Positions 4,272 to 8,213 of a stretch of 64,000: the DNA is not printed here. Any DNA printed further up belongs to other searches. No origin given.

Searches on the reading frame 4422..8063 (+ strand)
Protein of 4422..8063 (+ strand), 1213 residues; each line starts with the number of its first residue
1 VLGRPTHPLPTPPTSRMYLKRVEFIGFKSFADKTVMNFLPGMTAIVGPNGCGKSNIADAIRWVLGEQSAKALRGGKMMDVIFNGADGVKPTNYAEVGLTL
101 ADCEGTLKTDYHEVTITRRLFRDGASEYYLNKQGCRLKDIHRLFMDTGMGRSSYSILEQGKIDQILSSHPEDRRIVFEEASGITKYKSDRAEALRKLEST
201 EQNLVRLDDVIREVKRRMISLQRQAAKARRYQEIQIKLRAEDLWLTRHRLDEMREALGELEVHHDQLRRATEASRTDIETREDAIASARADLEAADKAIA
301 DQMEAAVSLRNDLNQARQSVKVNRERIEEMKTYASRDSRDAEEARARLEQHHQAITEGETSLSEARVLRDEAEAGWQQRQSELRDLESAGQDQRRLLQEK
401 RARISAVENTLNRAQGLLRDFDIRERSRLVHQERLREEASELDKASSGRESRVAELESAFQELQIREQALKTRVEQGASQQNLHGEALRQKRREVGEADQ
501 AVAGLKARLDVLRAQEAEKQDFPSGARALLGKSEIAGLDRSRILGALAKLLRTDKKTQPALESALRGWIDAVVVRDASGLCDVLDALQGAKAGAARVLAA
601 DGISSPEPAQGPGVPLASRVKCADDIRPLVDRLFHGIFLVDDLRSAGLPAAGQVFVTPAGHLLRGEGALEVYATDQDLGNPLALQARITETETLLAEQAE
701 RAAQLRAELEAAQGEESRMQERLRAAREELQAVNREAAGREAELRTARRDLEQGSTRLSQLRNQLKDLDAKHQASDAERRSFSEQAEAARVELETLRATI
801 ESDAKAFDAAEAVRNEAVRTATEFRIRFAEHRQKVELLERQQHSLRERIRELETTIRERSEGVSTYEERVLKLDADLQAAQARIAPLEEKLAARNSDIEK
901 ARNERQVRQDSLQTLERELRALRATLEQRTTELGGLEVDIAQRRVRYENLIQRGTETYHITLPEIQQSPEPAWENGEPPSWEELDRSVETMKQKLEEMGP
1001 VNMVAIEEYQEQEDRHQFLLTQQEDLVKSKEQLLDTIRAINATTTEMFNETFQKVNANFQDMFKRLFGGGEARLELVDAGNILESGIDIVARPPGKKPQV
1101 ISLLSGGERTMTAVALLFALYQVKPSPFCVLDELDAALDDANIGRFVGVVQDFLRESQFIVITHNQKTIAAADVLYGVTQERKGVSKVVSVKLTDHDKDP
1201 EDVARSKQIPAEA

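Call 11: search_protein_families(library=pfam, proteins=[window:4422-8063:+], max_evalue=0.001)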
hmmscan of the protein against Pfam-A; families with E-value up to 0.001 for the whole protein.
window:4422-8063:+ (1213 aa): 6 families
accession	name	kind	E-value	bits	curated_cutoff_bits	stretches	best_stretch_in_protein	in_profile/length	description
PF02463.25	SMC_N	-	8e-69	231.9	40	1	18-1186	1-219/220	RecF/RecN/SMC N terminal domain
PF06470.18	SMC_hinge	-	1.3e-16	61.5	22.5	1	541-646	2-112/116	SMC proteins Flexible Hinge Domain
PF13476.12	AAA_23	-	9.1e-15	56.3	27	1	22-260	2-166/201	AAA domain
PF13304.12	AAA_21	-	3e-11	44.4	27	1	42-72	1-26/304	AAA domain, putative AbiEii toxin, Type IV TA system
PF13175.12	AAA_15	-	5.7e-09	36.5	32.1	1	17-83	1-55/374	AAA ATPase domain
PF13555.12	AAA_29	-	1.2e-05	25.4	27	1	19-65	1-47/61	P-loop containing region of AAA domain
